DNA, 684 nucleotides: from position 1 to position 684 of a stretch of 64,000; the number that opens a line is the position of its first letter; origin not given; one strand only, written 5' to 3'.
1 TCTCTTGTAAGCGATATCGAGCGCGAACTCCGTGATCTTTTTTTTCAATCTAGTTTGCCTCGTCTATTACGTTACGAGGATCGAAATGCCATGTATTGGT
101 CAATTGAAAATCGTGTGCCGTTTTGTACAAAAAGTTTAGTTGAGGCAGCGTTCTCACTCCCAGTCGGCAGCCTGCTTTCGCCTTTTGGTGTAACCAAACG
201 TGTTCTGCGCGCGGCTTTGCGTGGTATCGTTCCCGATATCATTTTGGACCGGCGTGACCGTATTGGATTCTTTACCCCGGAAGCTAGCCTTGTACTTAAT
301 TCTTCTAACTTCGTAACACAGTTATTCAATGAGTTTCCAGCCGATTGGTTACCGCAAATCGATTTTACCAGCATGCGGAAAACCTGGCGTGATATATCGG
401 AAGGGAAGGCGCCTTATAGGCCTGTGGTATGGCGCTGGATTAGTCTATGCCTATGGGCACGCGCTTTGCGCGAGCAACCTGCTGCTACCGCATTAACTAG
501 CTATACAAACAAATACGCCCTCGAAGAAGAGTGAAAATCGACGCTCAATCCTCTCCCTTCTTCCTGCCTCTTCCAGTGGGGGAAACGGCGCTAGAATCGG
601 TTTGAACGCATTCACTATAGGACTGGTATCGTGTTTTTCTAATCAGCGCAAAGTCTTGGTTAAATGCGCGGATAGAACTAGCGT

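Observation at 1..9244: Lower-GC glycan-tailoring island abutting a high-GC pglCDEF-type core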

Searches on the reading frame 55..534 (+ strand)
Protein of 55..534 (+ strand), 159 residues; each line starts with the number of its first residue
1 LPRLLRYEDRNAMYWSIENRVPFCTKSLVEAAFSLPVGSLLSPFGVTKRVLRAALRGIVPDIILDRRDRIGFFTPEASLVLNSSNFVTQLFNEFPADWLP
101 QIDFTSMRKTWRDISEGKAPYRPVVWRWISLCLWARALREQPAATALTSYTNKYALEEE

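Call 3: search_protein_families(library=pfam, proteins=[window:55-534:+], max_evalue=0.01)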
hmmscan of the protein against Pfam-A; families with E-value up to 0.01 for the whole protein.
window:55-534:+ (159 aa): 1 family
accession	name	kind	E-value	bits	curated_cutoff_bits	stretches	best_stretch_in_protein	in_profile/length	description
PF00733.27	Asn_synthase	-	9.4e-21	75.3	21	1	3-136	222-354/354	Asparagine synthase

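Call 4: search_protein_families(library=ncbifam, proteins=[window:55-534:+], max_evalue=0.01)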
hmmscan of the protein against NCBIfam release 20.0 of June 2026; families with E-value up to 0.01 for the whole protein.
window:55-534:+ (159 aa): 5 families
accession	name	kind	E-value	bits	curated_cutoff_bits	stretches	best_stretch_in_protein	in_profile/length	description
TIGR01536.1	asn_synth_AEB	equivalog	2.4e-15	56.6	267.1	1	1-69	448-514/517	asparagine synthase (glutamine-hydrolyzing)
NF033535.1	lass_lactam_cya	exception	6.6e-12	44.8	525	1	4-136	531-667/668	lasso peptide isopeptide bond-forming cyclase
TIGR03104.1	trio_amidotrans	equivalog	4.1e-07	28.6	570.1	1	9-73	461-521/589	N-acetylglutaminylglutamine amidotransferase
NF006949.0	PRK09431.1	equivalog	3e-06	26.1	499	1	9-67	390-449/554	asparagine synthase B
TIGR03108.1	eps_aminotran_1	hypoth_equivalog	0.00014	20.7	816.9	1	8-78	499-567/628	XrtA/PEP-CTERM system amidotransferase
